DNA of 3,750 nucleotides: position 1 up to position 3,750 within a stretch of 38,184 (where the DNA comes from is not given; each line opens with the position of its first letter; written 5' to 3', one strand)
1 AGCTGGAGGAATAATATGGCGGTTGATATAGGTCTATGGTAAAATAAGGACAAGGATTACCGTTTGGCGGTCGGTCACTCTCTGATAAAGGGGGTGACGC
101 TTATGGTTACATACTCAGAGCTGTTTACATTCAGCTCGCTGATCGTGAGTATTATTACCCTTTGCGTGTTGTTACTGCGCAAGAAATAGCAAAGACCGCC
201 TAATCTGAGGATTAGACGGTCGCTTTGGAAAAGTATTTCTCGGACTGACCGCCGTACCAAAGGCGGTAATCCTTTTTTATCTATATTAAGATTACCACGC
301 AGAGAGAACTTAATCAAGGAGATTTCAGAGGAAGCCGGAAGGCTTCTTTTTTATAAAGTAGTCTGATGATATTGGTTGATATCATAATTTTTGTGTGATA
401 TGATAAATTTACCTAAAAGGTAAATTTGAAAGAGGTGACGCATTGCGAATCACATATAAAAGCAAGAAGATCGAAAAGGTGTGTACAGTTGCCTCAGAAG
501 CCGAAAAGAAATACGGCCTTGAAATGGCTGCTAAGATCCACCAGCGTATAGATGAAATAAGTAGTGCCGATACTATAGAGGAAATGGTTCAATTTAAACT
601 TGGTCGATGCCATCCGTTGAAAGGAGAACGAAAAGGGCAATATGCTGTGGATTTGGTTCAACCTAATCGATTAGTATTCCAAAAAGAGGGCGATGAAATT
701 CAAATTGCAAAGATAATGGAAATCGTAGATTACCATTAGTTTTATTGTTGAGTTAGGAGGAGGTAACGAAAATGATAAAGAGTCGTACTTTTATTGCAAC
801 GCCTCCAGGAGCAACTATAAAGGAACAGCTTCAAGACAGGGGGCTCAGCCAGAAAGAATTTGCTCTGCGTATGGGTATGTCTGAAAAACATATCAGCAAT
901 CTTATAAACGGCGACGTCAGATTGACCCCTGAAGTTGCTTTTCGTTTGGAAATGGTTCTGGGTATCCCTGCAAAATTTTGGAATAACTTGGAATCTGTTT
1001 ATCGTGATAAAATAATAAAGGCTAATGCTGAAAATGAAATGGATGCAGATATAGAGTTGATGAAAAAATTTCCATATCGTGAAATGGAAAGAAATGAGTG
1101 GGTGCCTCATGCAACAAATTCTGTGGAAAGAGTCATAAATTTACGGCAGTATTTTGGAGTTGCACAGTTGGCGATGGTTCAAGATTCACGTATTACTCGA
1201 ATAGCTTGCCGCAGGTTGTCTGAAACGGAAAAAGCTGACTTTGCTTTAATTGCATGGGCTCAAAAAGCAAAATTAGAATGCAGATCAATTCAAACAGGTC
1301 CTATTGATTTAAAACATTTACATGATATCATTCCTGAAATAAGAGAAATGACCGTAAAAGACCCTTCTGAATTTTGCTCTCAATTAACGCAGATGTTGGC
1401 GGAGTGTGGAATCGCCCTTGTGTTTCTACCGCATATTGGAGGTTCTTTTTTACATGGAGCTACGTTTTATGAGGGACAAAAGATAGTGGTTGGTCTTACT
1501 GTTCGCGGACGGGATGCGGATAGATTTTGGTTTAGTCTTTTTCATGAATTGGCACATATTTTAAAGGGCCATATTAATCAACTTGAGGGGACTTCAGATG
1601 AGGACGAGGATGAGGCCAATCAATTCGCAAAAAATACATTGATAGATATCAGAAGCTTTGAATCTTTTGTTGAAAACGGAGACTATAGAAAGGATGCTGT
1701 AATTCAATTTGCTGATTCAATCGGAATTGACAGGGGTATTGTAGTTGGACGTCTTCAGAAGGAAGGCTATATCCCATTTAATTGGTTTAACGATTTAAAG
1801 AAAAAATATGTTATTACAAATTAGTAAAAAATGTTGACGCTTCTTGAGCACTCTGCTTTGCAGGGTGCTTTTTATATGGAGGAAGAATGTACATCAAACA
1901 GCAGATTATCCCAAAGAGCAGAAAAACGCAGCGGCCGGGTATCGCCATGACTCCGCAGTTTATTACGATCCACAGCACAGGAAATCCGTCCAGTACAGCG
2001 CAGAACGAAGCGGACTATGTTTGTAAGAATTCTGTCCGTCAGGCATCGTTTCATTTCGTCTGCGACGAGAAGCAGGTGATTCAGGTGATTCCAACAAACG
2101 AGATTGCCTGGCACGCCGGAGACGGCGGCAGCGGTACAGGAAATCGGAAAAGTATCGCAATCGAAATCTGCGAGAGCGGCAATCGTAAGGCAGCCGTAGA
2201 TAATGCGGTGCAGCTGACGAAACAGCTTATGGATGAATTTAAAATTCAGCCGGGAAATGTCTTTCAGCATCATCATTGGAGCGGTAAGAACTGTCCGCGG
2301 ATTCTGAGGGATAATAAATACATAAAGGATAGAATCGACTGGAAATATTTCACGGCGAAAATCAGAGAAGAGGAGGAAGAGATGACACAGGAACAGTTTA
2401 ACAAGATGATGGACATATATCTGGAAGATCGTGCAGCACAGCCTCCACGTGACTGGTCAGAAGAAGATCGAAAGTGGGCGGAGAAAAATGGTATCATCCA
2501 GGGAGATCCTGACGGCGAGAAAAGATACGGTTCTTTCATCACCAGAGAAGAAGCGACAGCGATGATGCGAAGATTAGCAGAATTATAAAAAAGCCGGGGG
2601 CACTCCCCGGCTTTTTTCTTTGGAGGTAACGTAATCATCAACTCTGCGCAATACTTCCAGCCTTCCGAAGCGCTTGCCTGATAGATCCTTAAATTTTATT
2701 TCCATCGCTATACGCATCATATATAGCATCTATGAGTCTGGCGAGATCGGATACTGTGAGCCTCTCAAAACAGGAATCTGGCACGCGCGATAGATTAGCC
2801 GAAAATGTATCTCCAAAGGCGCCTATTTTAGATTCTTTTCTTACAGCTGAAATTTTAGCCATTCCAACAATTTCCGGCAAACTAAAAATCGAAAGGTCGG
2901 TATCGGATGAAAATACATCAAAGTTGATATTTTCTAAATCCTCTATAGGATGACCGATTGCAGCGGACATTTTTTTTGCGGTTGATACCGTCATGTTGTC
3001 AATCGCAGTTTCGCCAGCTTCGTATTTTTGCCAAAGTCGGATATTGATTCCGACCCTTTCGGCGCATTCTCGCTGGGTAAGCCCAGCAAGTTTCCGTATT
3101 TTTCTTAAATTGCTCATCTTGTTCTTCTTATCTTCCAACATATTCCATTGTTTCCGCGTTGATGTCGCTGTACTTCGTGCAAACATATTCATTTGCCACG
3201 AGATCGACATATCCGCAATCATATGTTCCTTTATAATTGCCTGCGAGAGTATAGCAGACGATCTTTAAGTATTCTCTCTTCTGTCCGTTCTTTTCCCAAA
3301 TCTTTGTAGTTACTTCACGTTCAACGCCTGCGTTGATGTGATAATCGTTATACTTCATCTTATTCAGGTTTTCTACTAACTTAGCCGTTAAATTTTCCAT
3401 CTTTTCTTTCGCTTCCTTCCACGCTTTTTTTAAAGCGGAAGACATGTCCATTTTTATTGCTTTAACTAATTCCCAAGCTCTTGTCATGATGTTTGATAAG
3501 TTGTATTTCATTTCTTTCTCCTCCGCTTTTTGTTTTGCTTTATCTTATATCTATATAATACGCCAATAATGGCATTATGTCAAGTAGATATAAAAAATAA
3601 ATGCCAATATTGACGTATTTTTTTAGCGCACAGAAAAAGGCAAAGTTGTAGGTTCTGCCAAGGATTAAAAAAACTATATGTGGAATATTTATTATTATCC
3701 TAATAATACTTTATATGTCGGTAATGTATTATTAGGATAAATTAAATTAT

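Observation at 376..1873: Self-contained HigB / HigA-ImmA fusion cassette wedged between the holin and the endolysin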

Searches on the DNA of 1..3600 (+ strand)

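Call 18: search_dna_similar(query=window:1-3600:+, collection=phages, mode=distant, max_rows=25)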
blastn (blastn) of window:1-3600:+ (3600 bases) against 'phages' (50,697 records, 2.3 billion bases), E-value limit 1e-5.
Records with a match: 3; places in all: 3; records where one place covers at least 80% of the query: 0.
Best place of each record, by identity: 60-80% 3.
By first word of the organism name: phage 2; Bacteriophage 1.
By host as written in the record: - 3.
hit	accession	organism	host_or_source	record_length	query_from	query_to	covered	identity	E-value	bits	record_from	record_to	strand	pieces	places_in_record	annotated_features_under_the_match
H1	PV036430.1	phage NatCom_20922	human feces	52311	404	1557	25%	68.0%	6e-55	302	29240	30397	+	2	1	transcriptional regulator | hypothetical protein (x2)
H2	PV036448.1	phage NatCom_34192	human feces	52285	404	1557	25%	67.9%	6e-55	297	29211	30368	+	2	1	transcriptional regulator | hypothetical protein (x2)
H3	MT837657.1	Bacteriophage sp.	human fecal samples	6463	3402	3525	3%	73.2%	2e-9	72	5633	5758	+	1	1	record has no annotation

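Call 20: get_annotated_region(hit=H1, flank=6000)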
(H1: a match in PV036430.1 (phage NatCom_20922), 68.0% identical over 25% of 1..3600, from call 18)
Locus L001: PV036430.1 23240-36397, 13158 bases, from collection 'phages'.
description: Phage NatCom_20922, complete genome.
organism: phage NatCom_20922 (NCBI taxid 3403546)
taxonomy: Viruses; Duplodnaviria; Heunggongvirae; Uroviricota; Caudoviricetes; Ca. Heliusvirales
host: -; source: human feces; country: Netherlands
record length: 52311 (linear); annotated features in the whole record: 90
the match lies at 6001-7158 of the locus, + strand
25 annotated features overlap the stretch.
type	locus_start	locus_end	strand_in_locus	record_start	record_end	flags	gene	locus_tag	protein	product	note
CDS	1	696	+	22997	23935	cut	-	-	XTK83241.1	hypothetical protein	-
CDS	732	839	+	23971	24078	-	-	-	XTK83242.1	hypothetical protein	-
CDS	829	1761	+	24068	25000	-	-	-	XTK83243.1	hypothetical protein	-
CDS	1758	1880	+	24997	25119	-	-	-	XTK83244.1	hypothetical protein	-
CDS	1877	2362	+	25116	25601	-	-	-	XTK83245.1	gamma-glutamyl cyclotransferase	-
CDS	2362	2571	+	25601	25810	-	-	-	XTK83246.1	hypothetical protein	-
CDS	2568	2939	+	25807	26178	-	-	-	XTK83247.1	hypothetical protein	-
CDS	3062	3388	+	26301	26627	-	-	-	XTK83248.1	hypothetical protein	-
CDS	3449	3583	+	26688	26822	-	-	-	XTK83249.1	hypothetical protein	-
CDS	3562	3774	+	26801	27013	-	-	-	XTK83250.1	hypothetical protein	-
CDS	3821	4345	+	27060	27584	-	-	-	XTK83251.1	terminase small subunit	-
CDS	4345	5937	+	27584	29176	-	-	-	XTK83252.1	terminase large subunit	-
CDS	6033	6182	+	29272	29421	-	-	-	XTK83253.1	hypothetical protein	-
CDS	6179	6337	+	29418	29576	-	-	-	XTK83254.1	hypothetical protein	-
CDS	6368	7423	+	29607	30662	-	-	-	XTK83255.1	transcriptional regulator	-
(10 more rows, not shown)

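Call 70: search_rna_families(source=window, start=1, end=3000, threshold=evalue, max_evalue=1)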
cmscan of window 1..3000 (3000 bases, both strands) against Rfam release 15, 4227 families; matches with E-value up to 1: 7.
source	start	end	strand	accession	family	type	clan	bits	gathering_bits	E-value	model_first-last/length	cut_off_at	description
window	50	269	+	RF01412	BsrG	Gene; sRNA;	-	27.3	55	0.0007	1-259/259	no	BsrG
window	2563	2620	+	RF00506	Thr_leader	Cis-reg; leader;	-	24.9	55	0.099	1-118/118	no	Threonine operon leader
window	2528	2627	+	RF03033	NLPC-P60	Cis-reg;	-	23.1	53.7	0.62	1-96/96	no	NLPC-P60 RNA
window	1749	1841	-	RF00335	snoZ13_snr52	Gene; snRNA; snoRNA; CD-box;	-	22.4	47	0.75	1-101/101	no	Small nucleolar RNA Z13/snr52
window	1831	1875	+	RF02398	sau-6072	Gene; sRNA;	-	21.3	50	0.45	1-53/53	no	Staphylococcus sRNA sau-6072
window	2578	2624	+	RF02056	STnc390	Gene; sRNA;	-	20.9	50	0.3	1-60/60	no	Salmonella sRNA STnc390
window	2585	2654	-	RF02901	AaHKsRNA41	Gene; sRNA;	-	17.4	97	0.67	1-187/187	no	Aggregatibacter sRNA 41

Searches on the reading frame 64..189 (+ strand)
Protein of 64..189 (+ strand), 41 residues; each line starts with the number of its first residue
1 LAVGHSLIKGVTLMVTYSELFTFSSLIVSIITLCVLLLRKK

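Call 3: search_protein_families(library=pfam, proteins=[window:64-189:+], max_evalue=0.1)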
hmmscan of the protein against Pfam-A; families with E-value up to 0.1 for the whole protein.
window:64-189:+ (41 aa): 1 family
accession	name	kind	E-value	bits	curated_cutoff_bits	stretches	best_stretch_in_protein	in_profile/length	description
PF16935.10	Hol_Tox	-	0.00028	21.1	23.3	1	14-40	1-29/34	Putative Holin-like Toxin (Hol-Tox)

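Call 4: search_protein_families(library=ncbifam, proteins=[window:64-189:+], max_evalue=0.1)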
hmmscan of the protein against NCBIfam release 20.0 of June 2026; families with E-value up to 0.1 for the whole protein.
window:64-189:+ (41 aa): 0 families

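Call 6: search_protein_families(library=phrogs, proteins=[window:64-189:+], max_evalue=0.01)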
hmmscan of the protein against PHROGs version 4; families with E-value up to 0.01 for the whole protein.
window:64-189:+ (41 aa): 0 families

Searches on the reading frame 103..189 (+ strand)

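Call 57: search_protein_families(library=phrogs, proteins=[window:103-189:+], max_evalue=0.1)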
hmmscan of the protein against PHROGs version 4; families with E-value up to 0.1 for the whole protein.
window:103-189:+ (28 aa): 1 family
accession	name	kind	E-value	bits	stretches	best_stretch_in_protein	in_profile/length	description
phrog_31339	-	unknown function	0.0028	18.5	1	8-26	31-49/50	-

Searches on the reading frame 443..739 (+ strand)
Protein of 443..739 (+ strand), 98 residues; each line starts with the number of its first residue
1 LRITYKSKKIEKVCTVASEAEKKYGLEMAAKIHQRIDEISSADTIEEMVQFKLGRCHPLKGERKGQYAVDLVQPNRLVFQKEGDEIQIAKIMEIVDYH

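Call 3: search_protein_families(library=pfam, proteins=[window:443-739:+], max_evalue=0.1)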
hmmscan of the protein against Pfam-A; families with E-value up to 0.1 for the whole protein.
window:443-739:+ (98 aa): 2 families
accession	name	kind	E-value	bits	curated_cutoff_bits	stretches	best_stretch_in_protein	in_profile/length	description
PF06769.20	YoeB_toxin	-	0.00081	19.8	27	1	30-91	17-76/80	YoeB-like toxin of bacterial type II toxin-antitoxin system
PF05015.19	HigB-like_toxin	-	0.0075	17.2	27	1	27-86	24-83/91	RelE-like toxin of type II toxin-antitoxin system HigB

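Call 4: search_protein_families(library=ncbifam, proteins=[window:443-739:+], max_evalue=0.1)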
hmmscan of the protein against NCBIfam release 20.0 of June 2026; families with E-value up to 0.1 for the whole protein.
window:443-739:+ (98 aa): 0 families

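Call 5: search_protein_families(library=padloc, proteins=[window:443-739:+], max_evalue=0.1)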
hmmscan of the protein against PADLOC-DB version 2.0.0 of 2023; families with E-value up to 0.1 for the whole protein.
window:443-739:+ (98 aa): 2 families
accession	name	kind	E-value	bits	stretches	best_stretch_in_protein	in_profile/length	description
PDLC03988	PD-Lambda-3_B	-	0.017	12.6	1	4-52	6-51/222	-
PDLC03302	MTase_II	-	0.02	11.7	1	4-71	276-341/626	Type II methyltransferase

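Call 6: search_protein_families(library=phrogs, proteins=[window:443-739:+], max_evalue=0.01)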
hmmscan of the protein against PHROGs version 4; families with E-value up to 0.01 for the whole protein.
window:443-739:+ (98 aa): 2 families
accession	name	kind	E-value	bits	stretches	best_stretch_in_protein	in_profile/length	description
phrog_3066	-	moron, auxiliary metabolic gene and host takeover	1.8e-14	54.7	1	2-98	2-92/94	toxin of TA system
phrog_12222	-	unknown function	0.0099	16.7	1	2-58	60-115/177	-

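Call 31: search_solved_structures(query=window:443-739:+, max_evalue=10, show_alignments=3)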
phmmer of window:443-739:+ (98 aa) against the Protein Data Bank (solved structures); distinct sequences matched with E-value up to 10: 9.
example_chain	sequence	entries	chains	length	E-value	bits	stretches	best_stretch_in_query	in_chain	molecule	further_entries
4mct_B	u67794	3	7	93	0.0025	21.6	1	30-96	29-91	Killer protein | Endoribonuclease HigB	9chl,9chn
4mcx_B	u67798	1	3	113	0.0043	20.9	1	30-93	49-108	Killer protein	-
4px8_A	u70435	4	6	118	0.0045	20.8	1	30-92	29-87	Killer protein | Host inhibition of growth B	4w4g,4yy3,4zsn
4ypb_QY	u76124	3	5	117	0.0075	20.1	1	30-82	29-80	Host inhibition of growth B | Killer protein | Endoribonuclease HigB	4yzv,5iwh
5ixl_A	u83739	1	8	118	0.0084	19.9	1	30-82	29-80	Endoribonuclease HigB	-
2cyc_A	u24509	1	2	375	0.58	14.1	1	44-94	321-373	tyrosyl-tRNA synthetase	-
9tz5_s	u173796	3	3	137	0.73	13.7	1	60-89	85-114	Large ribosomal subunit protein uL16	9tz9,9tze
8yxv_F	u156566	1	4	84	0.92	13.4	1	51-88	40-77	Putative mRNA interferase YoeB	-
3oei_C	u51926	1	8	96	1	13.3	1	52-90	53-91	RelK (Toxin Rv3358)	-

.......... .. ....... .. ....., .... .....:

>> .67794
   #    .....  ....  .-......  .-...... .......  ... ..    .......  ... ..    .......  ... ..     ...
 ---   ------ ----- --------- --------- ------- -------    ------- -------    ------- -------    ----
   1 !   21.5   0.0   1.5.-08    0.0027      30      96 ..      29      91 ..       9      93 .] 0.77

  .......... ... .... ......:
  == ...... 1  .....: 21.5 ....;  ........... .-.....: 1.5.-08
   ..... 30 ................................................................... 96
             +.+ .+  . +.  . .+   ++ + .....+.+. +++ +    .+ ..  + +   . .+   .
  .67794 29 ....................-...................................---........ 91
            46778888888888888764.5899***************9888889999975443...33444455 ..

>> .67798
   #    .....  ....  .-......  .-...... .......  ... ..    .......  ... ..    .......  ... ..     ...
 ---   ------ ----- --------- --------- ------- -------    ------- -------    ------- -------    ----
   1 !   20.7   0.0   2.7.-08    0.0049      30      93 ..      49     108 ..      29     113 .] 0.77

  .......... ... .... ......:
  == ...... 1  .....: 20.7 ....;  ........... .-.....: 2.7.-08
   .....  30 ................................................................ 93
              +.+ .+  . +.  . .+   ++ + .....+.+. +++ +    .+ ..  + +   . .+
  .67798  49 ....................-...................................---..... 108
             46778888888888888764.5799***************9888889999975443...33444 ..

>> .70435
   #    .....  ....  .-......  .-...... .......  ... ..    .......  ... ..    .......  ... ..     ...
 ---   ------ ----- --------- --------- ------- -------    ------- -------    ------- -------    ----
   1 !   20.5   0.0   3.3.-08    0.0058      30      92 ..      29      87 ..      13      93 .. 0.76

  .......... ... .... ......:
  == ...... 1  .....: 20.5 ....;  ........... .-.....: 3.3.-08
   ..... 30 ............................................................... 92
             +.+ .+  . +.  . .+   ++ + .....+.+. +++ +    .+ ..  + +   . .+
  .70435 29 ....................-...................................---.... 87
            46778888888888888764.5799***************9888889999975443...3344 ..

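Call 64: find_homologous_proteins(query=window:443-736:+, max_evalue=0.00001)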
Query seq(98 aa) (98 aa): 577 proteins with E <= 0.00001 among 580 candidates; the best 120 are listed.
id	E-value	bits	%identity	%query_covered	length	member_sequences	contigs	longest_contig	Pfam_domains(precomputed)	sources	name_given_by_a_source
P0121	2.0e-56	206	99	100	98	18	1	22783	-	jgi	-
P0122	4.1e-56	205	99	100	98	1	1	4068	-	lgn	-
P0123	1.2e-55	203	99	100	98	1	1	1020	-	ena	-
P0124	1.6e-55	203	99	100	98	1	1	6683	-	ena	-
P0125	5.1e-55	201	98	100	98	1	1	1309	-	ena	-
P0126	5.4e-55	201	98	100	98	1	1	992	-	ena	-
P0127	5.6e-55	201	99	100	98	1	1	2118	-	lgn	-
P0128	2.6e-53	196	94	100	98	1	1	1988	PF06769.21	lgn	-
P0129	7.8e-46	172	82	100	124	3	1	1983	PF05015.19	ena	-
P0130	2.5e-45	170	79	100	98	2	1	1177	-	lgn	-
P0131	3.8e-45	170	78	100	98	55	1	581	PF05015.19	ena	-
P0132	2.2e-44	167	77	100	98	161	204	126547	-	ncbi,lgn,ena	-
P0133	3.7e-44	167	78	100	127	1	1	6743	PF05015.19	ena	-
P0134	1.4e-43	165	79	100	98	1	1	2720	-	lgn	-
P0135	2.9e-43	164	77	100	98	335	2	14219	PF05015.19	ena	-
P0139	7.1e-43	162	73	100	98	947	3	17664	PF05015.19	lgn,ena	-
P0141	2.7e-42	161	77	100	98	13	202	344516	PF05015.19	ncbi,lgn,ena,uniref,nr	ncbi:type II toxin-antitoxin system RelE/ParE family toxin [Mediterraneibacter glycyrrhizinilyticus]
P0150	1.8e-41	158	76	100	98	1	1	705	PF05015.19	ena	-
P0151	5.5e-41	156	74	100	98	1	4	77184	PF05015.19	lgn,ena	-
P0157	1.4e-40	155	71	100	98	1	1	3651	PF05015.19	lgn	-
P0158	1.4e-40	155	69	100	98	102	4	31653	PF05015.19,PF06769.21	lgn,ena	-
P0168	6.1e-40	153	71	100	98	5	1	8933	PF05015.19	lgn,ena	-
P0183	2.7e-39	151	72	100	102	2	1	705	PF05015.19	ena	-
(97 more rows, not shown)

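Call 74: predict_structure(alignment_id=A5)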
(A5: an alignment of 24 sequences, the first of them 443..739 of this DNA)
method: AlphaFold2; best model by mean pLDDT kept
length: 98 residues; sequences in the alignment: 24
mean_pLDDT: 89.7   pTM: 0.79
mean pLDDT of the five models: 89.7, 86.5, 84.5, 76.0, 65.4
residues with pLDDT >= 90: 66; 70-90: 29; 50-70: 1; < 50: 2
segments of 3 or more residues with pLDDT < 50: none
pLDDT, mean of each block of 10 residues (from residue 1): 92 93 94 93 87 90 90 93 91 69
secondary structure, 60 per line:
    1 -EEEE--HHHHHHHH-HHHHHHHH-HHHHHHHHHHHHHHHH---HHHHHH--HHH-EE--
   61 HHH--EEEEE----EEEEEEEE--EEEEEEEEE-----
elements in order: E2-5 H8-15 H17-24 H26-41 H45-50 E66-70 E75-82 E85-93

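Call 77: fold_search(model_id=the predicted structure, library=pdb)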
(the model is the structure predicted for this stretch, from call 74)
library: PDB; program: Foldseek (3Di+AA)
matches with E <= 10: 867; with E <= 0.001: 28
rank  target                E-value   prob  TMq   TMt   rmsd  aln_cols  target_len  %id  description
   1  8yxv_E                3.3e-05  1.00  0.63  0.73   4.4        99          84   17  Toxin-antitoxin complex from Streptococcus pneumoniae (released 2025-04-09)
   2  6n90_B                5.5e-05  1.00  0.66  0.74   3.1        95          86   17  YoeB/ParE toxin from Agrobacterium tumefaciens (released 2019-11-06)
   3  5ixl_B                7.6e-05  1.00  0.70  0.70   2.8        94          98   22  Structure of P. vulgaris HigB toxin Y91A variant (released 2016-07-20)
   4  9chn_B                8.1e-05  1.00  0.74  0.78   2.6        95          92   21  P. vulgaris trimeric HigBA- operator 2 DNA (released 2025-07-02)
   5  4mct_D                9.3e-05  1.00  0.73  0.76   2.9       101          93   25  P. vulgaris HIGBA structure, crystal form 1 (released 2013-12-11)
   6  3oei_C                9.3e-05  1.00  0.65  0.73   4.0        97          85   23  Crystal structure of Mycobacterium tuberculosis RelJK (Rv3357-Rv3358-RelBE3) (released 2011-03-16)
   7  4ypb_QY               9.3e-05  1.00  0.67  0.72   3.7        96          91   23  Precleavage 70S structure of the P. vulgaris HigB DeltaH92 toxin bound to the AAA codon (released 2015-10-21)
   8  5ixl_C                1.1e-04  1.00  0.73  0.77   2.5        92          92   22  Structure of P. vulgaris HigB toxin Y91A variant (released 2016-07-20)
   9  4w4g_QY               1.1e-04  1.00  0.67  0.71   3.8       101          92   24  Postcleavage state of 70S bound to HigB toxin and AAA (lysine) codon (released 2015-10-21)
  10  5ixl_D                1.3e-04  1.00  0.67  0.70   3.7        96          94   23  Structure of P. vulgaris HigB toxin Y91A variant (released 2016-07-20)
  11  2a6r_C                1.4e-04  1.00  0.62  0.72   3.8        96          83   16  Crystal structure of YoeB under PEG condition (released 2005-08-23)
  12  5ixl_A                1.6e-04  1.00  0.74  0.73   2.9        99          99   21  Structure of P. vulgaris HigB toxin Y91A variant (released 2016-07-20)
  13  4mcx_D                1.8e-04  1.00  0.72  0.76   2.5        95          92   22  P. vulgaris HIGBA structure, crystal form 2 (released 2013-12-11)
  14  6n90_A                1.9e-04  1.00  0.59  0.65   3.8        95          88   18  YoeB/ParE toxin from Agrobacterium tumefaciens (released 2019-11-06)
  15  4mct_B                2.0e-04  1.00  0.68  0.72   3.9        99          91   21  P. vulgaris HIGBA structure, crystal form 1 (released 2013-12-11)
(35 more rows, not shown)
